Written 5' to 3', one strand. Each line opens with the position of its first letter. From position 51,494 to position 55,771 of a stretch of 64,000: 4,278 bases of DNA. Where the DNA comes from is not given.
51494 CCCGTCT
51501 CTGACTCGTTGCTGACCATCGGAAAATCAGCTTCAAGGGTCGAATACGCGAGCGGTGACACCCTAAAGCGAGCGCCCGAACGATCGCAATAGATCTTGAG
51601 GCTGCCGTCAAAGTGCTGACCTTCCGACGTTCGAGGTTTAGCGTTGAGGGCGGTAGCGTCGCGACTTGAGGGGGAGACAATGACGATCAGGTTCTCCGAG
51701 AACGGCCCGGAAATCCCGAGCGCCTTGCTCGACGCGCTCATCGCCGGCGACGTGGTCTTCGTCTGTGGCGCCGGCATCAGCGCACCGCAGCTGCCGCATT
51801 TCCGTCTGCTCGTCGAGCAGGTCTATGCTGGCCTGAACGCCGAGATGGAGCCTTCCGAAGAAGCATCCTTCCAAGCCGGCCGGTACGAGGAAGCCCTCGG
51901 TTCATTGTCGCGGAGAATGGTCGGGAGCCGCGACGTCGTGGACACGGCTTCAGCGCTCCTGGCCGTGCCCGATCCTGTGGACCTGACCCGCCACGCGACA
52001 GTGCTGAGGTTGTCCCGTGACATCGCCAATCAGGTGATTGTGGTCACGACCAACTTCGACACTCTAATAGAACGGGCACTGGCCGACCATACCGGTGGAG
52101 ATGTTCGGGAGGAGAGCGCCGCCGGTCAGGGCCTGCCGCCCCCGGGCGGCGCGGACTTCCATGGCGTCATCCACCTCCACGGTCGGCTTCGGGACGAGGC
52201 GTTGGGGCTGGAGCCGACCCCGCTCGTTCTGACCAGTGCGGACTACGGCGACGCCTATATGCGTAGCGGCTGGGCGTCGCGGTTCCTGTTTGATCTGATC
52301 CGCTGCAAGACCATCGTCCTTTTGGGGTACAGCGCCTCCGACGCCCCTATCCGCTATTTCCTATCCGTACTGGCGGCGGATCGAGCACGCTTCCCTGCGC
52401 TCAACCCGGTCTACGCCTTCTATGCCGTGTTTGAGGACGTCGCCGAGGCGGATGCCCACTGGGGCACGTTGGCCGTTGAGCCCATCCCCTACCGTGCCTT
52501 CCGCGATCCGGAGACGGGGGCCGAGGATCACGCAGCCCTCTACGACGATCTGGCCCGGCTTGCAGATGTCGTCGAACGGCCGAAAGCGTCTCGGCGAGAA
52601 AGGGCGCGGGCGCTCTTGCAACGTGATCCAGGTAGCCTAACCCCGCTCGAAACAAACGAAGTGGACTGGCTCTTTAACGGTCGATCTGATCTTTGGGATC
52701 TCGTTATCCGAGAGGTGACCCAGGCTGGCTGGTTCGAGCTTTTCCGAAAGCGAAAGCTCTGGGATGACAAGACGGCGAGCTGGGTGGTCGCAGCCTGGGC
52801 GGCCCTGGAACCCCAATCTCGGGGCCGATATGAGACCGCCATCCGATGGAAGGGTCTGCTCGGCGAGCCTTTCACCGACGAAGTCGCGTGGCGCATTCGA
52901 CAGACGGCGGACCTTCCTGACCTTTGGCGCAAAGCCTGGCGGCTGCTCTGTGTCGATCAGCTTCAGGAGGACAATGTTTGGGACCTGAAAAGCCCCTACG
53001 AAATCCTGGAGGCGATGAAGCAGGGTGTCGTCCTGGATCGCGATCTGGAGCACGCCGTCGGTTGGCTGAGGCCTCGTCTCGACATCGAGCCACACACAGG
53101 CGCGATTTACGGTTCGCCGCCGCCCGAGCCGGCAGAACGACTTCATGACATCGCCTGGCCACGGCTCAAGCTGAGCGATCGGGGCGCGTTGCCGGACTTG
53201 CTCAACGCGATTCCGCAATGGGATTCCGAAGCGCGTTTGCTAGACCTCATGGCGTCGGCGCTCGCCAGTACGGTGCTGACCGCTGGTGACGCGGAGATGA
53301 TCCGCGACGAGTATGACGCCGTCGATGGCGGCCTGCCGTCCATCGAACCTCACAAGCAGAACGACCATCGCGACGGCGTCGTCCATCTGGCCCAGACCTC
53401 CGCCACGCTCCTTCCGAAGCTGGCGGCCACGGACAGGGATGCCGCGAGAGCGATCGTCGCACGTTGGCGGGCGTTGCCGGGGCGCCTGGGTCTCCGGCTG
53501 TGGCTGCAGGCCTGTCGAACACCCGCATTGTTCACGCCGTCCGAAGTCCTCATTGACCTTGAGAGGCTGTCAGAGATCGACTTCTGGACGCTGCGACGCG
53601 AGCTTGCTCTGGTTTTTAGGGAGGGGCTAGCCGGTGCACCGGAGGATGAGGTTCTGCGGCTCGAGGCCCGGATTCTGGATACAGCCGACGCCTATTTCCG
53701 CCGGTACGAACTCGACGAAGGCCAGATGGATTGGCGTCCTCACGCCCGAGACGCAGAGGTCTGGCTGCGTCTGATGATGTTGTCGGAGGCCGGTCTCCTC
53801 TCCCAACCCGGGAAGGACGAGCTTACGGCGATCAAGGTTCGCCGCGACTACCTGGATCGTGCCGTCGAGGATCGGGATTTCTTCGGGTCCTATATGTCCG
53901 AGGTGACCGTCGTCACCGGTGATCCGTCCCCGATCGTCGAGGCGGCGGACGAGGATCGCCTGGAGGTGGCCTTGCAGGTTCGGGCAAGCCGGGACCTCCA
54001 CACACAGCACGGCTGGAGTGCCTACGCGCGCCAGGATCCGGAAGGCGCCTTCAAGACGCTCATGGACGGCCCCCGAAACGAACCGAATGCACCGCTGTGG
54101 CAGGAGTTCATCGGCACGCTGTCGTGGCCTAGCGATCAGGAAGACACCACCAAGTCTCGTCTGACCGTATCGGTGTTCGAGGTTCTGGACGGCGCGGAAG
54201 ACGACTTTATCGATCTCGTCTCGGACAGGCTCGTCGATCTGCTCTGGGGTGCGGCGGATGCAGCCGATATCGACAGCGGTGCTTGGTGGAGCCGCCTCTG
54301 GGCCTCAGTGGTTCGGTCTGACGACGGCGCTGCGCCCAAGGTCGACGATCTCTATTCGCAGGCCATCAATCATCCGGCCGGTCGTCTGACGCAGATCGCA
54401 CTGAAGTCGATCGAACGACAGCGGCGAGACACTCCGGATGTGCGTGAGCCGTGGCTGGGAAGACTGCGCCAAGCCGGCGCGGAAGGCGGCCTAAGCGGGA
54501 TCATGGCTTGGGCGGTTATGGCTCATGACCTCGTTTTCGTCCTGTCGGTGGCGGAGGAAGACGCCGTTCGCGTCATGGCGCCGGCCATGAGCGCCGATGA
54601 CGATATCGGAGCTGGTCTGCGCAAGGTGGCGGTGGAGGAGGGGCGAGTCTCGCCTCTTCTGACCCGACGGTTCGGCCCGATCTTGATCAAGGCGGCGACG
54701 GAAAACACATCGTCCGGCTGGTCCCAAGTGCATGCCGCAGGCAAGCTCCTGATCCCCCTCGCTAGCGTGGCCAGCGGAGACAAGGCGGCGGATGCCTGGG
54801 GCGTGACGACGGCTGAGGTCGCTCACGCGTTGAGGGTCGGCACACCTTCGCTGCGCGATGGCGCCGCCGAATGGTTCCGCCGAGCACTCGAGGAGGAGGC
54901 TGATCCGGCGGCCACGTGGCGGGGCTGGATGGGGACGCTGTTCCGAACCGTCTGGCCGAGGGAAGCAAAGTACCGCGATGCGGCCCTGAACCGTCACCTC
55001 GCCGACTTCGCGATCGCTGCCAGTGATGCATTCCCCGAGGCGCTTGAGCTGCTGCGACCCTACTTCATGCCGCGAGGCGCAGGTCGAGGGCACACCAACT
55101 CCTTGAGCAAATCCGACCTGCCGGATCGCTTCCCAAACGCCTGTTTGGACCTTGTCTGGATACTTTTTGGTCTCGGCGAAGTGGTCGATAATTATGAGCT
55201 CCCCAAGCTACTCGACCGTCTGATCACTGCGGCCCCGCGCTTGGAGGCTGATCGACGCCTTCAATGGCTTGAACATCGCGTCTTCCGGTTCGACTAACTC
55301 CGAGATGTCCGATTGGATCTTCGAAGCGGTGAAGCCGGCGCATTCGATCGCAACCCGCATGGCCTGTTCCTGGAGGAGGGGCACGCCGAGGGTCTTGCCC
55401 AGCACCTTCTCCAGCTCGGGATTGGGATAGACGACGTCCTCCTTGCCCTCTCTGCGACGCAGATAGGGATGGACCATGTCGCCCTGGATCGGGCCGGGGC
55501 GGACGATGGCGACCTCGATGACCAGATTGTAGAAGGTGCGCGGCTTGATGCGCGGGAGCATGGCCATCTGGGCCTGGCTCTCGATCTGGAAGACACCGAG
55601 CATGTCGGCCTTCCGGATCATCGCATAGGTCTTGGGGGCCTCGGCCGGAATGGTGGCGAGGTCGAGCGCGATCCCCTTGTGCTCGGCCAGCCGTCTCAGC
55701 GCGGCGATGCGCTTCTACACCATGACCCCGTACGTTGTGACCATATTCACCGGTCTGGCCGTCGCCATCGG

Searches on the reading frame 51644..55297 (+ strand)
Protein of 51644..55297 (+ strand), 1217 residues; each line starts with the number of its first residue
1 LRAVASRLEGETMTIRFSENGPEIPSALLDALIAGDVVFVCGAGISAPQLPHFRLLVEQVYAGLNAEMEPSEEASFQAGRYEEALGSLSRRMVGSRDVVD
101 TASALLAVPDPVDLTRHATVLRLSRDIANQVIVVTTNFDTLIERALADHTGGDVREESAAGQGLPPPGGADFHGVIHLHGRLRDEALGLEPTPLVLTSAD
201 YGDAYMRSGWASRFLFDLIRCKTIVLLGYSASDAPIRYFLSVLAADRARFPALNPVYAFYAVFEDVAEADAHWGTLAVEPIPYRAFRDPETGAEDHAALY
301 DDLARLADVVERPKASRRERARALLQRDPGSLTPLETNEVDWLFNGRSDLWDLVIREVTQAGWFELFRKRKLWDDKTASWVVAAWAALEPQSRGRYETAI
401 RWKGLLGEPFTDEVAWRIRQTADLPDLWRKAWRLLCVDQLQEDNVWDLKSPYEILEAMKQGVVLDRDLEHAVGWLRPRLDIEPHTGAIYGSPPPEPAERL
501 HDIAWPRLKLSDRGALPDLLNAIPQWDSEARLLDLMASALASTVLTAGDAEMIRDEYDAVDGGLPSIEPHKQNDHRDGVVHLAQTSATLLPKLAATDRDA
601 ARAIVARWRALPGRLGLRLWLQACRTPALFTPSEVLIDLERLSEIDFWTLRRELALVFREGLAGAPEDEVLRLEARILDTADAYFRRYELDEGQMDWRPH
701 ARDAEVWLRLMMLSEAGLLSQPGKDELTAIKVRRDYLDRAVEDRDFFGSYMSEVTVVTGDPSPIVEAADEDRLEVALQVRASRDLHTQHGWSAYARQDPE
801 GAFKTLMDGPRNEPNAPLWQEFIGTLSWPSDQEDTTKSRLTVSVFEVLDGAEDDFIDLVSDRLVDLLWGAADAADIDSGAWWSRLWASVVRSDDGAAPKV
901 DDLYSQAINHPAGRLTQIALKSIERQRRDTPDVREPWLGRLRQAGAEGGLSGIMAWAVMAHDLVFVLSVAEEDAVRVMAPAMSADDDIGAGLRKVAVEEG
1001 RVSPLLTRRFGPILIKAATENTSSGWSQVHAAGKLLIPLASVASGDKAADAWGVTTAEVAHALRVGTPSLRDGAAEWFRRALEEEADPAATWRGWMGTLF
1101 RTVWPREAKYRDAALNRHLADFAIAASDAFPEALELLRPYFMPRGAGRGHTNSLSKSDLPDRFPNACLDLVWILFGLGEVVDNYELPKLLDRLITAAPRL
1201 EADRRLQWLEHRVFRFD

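Call 3: search_protein_families(library=pfam, proteins=[window:51644-55297:+], max_evalue=0.1)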
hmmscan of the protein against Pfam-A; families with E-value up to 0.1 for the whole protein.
window:51644-55297:+ (1217 aa): 2 families
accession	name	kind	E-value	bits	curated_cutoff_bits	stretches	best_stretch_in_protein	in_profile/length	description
PF13289.12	SIR2_2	-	5.3e-17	62.7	24.5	1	132-264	2-124/141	SIR2-like domain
PF19352.4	TetR_C_38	-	0.08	13.5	23.9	0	1027-1063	84-120/135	Tetracyclin repressor-like, C-terminal domain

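Call 4: search_protein_families(library=padloc, proteins=[window:51644-55297:+], max_evalue=0.1)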
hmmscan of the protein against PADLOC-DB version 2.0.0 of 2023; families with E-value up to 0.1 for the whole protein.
window:51644-55297:+ (1217 aa): 12 families
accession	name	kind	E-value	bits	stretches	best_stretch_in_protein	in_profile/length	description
PDLC04167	Dsr1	-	4.4e-78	261.2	2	15-344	1-323/1248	-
PDLC02183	Dsr1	-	6e-72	240.9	2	16-309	2-293/1275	-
PDLC04967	PDC-S25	-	0.00043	17.4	1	130-241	146-249/528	-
PDLC05061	PDC-S65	-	0.0016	15.8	1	132-149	141-158/592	-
PDLC00409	ThsA1|ThsA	-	0.0046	14.4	1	134-244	108-210/242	STALD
PDLC00407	ThsA1|ThsA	-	0.0053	13.4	1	135-244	108-209/478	STALD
PDLC04968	PDC-S25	-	0.0066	13.5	1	133-241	143-239/517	-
PDLC04081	SIR2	-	0.025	11.8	1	103-148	107-155/345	-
PDLC02401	Aga_SIR2-PNTD1-PNTD2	-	0.035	10.9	1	132-150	95-113/524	Class I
PDLC02419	Aga_SIR2-PNTD1-PNTD2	-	0.038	10.7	1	132-150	122-140/558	Class I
PDLC04087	SIR2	-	0.045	10.6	1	123-146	125-148/343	-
PDLC04082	SIR2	-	0.072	10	0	128-147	126-145/345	-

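Call 5: search_protein_families(library=ncbifam, proteins=[window:51644-55297:+], max_evalue=0.1)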
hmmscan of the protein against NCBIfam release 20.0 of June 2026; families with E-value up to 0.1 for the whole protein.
window:51644-55297:+ (1217 aa): 1 family
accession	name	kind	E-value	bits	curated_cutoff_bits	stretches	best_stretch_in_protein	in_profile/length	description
NF041818.1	Dsr1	equivalog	1.1e-94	318.2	1400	2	16-309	2-291/1263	anti-phage defense-associated sirtuin Dsr1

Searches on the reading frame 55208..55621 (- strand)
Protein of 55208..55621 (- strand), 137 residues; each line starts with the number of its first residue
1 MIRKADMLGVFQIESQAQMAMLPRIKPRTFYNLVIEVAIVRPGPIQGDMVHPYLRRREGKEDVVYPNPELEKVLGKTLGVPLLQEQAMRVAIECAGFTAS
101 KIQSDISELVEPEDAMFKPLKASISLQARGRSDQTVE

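Call 3: search_protein_families(library=pfam, proteins=[window:55208-55621:-], max_evalue=0.1)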
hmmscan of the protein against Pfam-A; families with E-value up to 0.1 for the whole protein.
window:55208-55621:- (137 aa): 1 family
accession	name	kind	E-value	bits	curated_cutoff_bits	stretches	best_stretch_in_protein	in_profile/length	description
PF17657.6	DNA_pol3_finger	-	7.6e-38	129.9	22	1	1-101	35-135/166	Bacterial DNA polymerase III alpha subunit finger domain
